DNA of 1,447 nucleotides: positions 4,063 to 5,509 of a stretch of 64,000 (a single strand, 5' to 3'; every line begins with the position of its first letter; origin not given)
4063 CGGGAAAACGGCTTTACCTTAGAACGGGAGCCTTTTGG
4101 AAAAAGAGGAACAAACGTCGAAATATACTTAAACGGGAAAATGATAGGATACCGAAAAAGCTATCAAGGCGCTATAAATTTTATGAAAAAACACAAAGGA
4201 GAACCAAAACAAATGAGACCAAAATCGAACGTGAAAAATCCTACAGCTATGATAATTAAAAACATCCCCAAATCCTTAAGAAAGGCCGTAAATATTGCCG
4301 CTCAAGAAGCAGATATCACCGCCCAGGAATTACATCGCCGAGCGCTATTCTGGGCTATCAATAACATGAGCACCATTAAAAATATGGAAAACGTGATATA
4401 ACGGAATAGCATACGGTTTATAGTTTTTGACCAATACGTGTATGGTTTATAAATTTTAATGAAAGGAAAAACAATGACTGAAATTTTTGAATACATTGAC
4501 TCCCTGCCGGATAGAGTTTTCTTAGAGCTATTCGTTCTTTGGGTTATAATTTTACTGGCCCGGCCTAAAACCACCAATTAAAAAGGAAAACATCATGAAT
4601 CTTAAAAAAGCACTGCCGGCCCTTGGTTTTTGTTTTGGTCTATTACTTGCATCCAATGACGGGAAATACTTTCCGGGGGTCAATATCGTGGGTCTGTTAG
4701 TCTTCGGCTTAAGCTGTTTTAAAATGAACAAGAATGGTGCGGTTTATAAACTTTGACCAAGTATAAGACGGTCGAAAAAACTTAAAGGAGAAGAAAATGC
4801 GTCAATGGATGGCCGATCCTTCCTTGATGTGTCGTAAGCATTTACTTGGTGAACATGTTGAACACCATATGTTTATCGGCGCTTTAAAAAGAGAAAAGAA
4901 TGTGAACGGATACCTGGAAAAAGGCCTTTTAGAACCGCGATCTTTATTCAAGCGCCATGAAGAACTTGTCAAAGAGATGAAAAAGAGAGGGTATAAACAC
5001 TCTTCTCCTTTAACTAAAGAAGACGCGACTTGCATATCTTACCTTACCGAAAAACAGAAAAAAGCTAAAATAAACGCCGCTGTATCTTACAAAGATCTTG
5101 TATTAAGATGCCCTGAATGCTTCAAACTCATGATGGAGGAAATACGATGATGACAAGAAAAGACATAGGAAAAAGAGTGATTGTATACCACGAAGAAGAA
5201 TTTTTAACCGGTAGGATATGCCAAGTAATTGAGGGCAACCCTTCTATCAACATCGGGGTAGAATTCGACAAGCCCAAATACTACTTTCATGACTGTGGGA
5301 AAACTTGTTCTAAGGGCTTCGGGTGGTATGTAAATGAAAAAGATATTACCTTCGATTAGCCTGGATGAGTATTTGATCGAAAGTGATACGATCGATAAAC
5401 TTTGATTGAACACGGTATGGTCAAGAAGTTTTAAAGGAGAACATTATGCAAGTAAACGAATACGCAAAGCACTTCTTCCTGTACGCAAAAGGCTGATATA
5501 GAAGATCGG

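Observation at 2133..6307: Family of about 10 near-identical extended promoter motifs driving the small early genes, including three orphan copies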

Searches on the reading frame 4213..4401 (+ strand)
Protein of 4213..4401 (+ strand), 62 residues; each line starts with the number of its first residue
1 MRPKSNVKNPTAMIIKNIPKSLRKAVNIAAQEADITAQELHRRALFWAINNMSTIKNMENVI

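Call 48: search_protein_families(library=pfam, alignment_id=A2, max_evalue=0.001)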
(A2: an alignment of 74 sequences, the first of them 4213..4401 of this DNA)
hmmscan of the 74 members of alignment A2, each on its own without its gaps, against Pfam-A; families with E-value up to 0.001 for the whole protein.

A. member 1, window:4213-4401:+ (62 aa): 0 families

B. families by the number of members that match (of 74 scanned): 39 families (the first 25 are shown)
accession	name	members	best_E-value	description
PF04055.27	Radical_SAM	2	4.9e-14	Radical SAM superfamily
PF02709.20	Glyco_transf_7C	2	3.1e-08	N-terminal domain of galactosyltransferase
PF13238.12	AAA_18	2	5.5e-07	AAA domain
PF16473.11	Rv2179c-like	1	2.7e-54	3'-5' exoribonuclease Rv2179c-like domain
PF10991.15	Enc34_ssDNA-bd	1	3.6e-30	Enterobacter phage Enc34, ssDNA-binding protein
PF24299.1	DUF7483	1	5.3e-28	Domain of unknown function (DUF7483)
PF04446.17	Thg1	1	1.5e-25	tRNAHis guanylyltransferase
PF01145.31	Band_7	1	8.4e-24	SPFH domain / Band 7 family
PF19774.5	DUF6260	1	2.6e-22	Family of unknown function (DUF6260)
PF09643.15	YopX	1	3e-18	YopX protein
PF12691.13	Phage_tail_terminator_6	1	4.3e-17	Bacteriophage tail terminator protein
PF24203.1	Phage_ProQ_C_like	1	1.2e-15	Phage ProQ C-terminal-like domain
PF01583.26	APS_kinase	1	9.3e-14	Adenylylsulphate kinase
PF01981.21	PTH2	1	1.1e-10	Peptidyl-tRNA hydrolase PTH2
PF13392.12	HNH_3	1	3.7e-10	HNH endonuclease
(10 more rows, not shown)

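Call 56: search_solved_structures(query=A3, max_evalue=10, show_alignments=2)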
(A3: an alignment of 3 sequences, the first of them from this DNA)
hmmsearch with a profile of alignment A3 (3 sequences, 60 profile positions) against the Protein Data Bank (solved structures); distinct sequences matched with E-value up to 10: 6.
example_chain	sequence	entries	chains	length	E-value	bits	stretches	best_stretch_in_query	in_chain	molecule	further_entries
4yxx_A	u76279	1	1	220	1.3e-05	28.3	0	21-47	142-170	dTor_6x35L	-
9rar_A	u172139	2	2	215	0.12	15.6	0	24-47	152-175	TRP_F43W | [(sulfaNHC)Au].TRP_F43W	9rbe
8s6p_A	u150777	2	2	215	0.2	14.9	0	24-47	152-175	TRP_18 F116W (R0) | TRP_18 F116W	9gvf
9h10_A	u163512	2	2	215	0.2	14.9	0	24-47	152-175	[(sulfaNHC)Au].TRP_18 | Tandem-repeat protein (TRP)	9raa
9raq_A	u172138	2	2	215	0.21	14.9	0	24-47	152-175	TRP_F43W/E39L | [(sulfaNHC)Au].TRP_F43W/E39L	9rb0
9h3c_A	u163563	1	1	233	0.44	13.8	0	24-47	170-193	De novo designed tandem repeat protein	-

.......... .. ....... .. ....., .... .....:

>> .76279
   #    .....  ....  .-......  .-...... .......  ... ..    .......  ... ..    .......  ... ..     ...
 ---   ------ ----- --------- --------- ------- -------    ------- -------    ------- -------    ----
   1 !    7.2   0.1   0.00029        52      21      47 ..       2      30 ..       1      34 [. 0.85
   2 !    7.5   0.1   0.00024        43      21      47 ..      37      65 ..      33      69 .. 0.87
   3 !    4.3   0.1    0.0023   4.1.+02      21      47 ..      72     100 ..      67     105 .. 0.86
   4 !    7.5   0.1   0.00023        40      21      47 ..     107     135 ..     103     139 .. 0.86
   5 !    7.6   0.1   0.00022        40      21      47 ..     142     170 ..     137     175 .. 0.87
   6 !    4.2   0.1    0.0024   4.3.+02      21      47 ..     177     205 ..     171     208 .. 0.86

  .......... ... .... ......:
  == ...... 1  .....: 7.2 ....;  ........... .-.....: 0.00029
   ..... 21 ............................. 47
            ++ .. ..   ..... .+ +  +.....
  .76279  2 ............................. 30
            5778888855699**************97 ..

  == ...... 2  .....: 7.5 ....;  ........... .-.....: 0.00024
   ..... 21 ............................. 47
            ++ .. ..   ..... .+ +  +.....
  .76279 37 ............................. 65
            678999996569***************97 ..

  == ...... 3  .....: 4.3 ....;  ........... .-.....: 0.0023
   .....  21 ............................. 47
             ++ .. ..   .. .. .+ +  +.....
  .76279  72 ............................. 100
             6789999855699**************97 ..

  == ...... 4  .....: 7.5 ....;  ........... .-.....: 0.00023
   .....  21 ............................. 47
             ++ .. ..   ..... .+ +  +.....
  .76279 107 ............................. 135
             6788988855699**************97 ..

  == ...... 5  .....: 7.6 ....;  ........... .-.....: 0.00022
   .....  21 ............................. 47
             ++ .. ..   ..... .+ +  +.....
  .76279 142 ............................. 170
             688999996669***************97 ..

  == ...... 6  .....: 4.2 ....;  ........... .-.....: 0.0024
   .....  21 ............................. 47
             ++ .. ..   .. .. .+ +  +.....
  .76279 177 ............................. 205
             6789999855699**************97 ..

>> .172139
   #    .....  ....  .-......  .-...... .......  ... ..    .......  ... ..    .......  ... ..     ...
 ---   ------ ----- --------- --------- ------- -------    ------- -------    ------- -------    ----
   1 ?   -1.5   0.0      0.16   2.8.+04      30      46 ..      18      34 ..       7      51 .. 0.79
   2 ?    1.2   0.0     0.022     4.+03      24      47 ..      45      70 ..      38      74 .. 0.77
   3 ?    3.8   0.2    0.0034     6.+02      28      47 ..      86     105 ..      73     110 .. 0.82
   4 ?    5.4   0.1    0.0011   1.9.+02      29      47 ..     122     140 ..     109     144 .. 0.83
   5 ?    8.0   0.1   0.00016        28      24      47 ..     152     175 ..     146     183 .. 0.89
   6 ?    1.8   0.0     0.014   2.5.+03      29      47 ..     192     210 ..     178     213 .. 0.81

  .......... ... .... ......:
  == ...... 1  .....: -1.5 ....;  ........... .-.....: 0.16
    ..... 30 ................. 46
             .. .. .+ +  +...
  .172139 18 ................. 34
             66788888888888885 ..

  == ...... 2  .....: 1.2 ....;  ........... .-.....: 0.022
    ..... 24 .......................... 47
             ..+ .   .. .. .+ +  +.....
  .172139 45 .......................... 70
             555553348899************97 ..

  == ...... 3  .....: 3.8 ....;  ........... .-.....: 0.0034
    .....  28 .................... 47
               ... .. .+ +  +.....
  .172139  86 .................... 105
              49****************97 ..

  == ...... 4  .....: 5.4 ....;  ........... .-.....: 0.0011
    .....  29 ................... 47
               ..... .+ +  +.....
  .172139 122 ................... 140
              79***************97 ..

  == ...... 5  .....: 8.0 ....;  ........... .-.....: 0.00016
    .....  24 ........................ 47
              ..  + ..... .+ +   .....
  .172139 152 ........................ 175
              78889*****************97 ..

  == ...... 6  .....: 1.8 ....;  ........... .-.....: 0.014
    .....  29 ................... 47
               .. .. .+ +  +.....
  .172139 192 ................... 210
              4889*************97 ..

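Call 59: predict_structure(protein=window:4213-4401:+)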
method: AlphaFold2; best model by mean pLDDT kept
length: 62 residues; sequences in the alignment: 1
mean_pLDDT: 81.6   pTM: 0.48
mean pLDDT of the five models: 81.6, 76.7, 74.9, 73.3, 72.9
residues with pLDDT >= 90: 12; 70-90: 39; 50-70: 11; < 50: 0
segments of 3 or more residues with pLDDT < 50: none
pLDDT, mean of each block of 10 residues (from residue 1): 64 77 89 91 88 83 71
secondary structure, 60 per line:
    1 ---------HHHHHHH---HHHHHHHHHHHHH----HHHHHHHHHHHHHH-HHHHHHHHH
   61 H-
elements in order: H10-16 H20-32 H37-50 H52-61

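Call 61: fold_search(model_id=the predicted structure, library=pdb)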
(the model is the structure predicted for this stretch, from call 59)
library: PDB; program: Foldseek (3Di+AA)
matches with E <= 10: 63; with E <= 0.001: 0
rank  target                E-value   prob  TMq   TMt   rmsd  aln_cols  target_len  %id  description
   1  2rbf_A                1.3e+00  0.89  0.52  0.72   1.1        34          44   24  Structure of the ribbon-helix-helix domain of Escherichia coli PutA (PutA52) complexed with operator DNA (O2) (released 2008-07-29)
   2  3ft7_A                2.5e+00  0.77  0.55  0.74   0.7        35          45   23  Crystal structure of an extremely stable dimeric protein from sulfolobus islandicus (released 2009-10-20)
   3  3cke_B                3.1e+00  0.11  0.27  0.08   5.0        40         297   32  Crystal structure of aristolochene synthase in complex with 12,13-difluorofarnesyl diphosphate (released 2008-04-01)
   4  5x3t_A                3.5e+00  0.63  0.50  0.44   0.6        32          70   25  VapBC from Mycobacterium tuberculosis (released 2017-06-07)
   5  6iya_A                3.5e+00  0.54  0.52  0.67   1.4        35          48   11  Structure of the DNA binding domain of antitoxin CopASO (released 2019-01-16)
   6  2k9i_MODEL_1_A        3.5e+00  0.47  0.51  0.57   1.2        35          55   23  NMR structure of plasmid copy control protein ORF56 from sulfolobus islandicus (released 2009-10-20)
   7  2jxg_A                3.5e+00  0.23  0.39  0.50   2.6        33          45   27  Solution Structure of the DNA Binding domain of Proline Utilization A (PutA) (released 2008-02-19)
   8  2e4o_A                3.8e+00  0.09  0.27  0.08   4.9        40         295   32  X-ray Crystal Structure of Aristolochene Synthase from Aspergillus terreus and the Evolution of Templates for the Cycl (released 2007-01-23)
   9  3bnx_B                3.8e+00  0.09  0.27  0.08   5.0        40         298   32  Crystal structure of Aristolochene synthase complexed with farnesyl diphosphate (released 2008-03-25)
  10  8u12_A                4.1e+00  0.47  0.55  0.67   1.2        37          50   16  Crystal Structure of Antitoxin Protein Rv0298 of Type II Toxin-antitoxin Systems from Mycobacterium tuberculosis (released 2023-09-27)
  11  2bsq_F                4.1e+00  0.30  0.47  0.46   2.8        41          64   17  FitAB bound to DNA (released 2006-08-24)
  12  3bnx_A                4.1e+00  0.09  0.27  0.08   5.0        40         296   32  Crystal structure of Aristolochene synthase complexed with farnesyl diphosphate (released 2008-03-25)
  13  2bsq_H                4.4e+00  0.30  0.47  0.46   2.8        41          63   17  FitAB bound to DNA (released 2006-08-24)
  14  1myl_A                4.7e+00  0.38  0.50  0.66   1.7        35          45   11  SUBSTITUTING HYDROPHOBIC RESIDUES FOR A BURIED SALT BRIDGE ENHANCES PROTEIN STABILITY BUT DOES NOT REDUCE CONFORMATION (released 1995-01-26)
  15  2j91_B                4.7e+00  0.12  0.39  0.07   6.8        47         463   17  Crystal structure of Human Adenylosuccinate Lyase in complex with AMP (released 2006-11-07)
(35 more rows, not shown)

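Call 62: search_protein_families(library=pfam, proteins=[window:4213-4398:+], max_evalue=10)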
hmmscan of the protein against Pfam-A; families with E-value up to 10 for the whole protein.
seq(62 aa): 1 family
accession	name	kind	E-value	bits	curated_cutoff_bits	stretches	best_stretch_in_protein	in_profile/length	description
PF22513.2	FitA-like_RHH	-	0.066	13.6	27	1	12-45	2-35/39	Antitoxin FitA-like, ribbon-helix-helix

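Call 76: find_homologous_proteins(query=A3, max_evalue=0.001)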
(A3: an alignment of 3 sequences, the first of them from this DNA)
Query A3 (3 sequences) (62 aa, profile of the alignment): 6 proteins with E <= 0.001 among 6 candidates.
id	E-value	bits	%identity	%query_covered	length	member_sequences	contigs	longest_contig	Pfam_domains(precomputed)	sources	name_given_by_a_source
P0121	2.4e-33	132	53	94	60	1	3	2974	-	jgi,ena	-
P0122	6.2e-33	130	55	94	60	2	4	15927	-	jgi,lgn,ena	-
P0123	2.8e-30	122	55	94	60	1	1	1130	-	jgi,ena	-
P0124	2.6e-27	112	50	97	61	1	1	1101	-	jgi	-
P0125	5.6e-23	98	50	74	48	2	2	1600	-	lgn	-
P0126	2.0e-22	97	50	74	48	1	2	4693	-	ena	-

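Call 77: find_encoding_contigs(protein=P0122, flank=10000, max_places=4)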
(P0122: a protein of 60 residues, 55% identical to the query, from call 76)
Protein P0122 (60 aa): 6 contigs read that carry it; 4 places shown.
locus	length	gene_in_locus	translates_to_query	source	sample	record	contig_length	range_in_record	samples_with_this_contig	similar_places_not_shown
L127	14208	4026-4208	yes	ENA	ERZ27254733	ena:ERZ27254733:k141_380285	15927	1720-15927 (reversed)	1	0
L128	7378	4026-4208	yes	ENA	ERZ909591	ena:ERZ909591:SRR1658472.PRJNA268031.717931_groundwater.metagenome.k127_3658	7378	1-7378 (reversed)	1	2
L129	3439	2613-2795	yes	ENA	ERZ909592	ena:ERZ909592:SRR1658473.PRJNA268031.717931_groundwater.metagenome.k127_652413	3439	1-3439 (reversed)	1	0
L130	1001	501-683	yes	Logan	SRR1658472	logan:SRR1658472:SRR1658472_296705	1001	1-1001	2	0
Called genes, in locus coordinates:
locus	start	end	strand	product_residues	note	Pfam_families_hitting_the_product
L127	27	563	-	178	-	PF01844:HNH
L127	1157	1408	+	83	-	-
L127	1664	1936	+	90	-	-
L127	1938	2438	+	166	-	-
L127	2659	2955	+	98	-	-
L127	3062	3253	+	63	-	-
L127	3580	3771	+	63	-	-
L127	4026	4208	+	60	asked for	-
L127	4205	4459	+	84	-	-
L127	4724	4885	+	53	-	-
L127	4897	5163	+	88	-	-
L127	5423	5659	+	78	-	-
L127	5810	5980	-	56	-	-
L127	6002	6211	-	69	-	PF01981:PTH2 (faint)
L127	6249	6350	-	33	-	-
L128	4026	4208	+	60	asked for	-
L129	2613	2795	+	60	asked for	-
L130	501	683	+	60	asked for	-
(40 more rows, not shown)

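Call 78: find_encoding_contigs(protein=P0126, flank=10000, max_places=4)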
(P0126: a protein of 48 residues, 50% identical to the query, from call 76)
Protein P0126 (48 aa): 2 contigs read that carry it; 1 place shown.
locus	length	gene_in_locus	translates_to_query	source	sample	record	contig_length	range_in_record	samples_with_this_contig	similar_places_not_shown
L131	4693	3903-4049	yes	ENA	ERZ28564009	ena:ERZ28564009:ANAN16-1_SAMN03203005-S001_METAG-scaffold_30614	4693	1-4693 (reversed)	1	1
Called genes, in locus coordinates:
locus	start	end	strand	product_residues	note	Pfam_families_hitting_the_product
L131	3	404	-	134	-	?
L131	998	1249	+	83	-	-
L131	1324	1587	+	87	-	-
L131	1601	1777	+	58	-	-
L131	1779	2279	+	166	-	-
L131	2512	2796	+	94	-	-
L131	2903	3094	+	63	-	-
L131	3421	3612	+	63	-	-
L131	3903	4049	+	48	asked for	-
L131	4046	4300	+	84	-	-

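Call 79: find_encoding_contigs(protein=P0125, flank=10000, max_places=4)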
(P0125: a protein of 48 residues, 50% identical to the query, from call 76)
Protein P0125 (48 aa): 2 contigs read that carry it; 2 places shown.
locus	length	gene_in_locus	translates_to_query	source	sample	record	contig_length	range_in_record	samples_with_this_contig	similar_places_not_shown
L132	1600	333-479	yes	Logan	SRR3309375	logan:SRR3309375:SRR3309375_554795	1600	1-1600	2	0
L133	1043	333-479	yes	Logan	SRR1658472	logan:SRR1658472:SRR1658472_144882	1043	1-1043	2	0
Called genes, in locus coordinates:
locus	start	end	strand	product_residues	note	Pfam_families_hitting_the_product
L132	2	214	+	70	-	?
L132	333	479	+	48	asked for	-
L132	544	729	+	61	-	-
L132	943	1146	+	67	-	-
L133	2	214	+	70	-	?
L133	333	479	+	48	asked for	-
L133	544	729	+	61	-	-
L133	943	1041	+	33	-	?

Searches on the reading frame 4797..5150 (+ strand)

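Call 10: search_protein_families(library=pfam, proteins=[window:4797-5150:+], max_evalue=0.01)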
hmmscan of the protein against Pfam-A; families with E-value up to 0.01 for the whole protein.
window:4797-5150:+ (117 aa): 1 family
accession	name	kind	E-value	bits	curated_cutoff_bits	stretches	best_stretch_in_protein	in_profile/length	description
PF03013.19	Pyr_excise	-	8.5e-16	58.5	23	1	1-72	1-79/81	Pyrimidine dimer DNA glycosylase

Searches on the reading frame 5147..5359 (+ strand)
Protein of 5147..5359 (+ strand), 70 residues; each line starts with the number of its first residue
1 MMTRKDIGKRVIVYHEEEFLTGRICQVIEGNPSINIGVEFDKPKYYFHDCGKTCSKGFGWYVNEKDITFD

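Call 10: search_protein_families(library=pfam, proteins=[window:5147-5359:+], max_evalue=0.01)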
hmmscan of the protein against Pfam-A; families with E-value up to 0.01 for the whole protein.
window:5147-5359:+ (70 aa): 0 families

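Call 22: search_protein_families(library=phrogs, proteins=[window:5147-5359:+], max_evalue=0.01)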
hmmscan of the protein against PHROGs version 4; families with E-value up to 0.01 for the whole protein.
window:5147-5359:+ (70 aa): 1 family
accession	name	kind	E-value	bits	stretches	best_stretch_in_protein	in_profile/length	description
phrog_22041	-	unknown function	1.6e-05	25.6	1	14-67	16-68/77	-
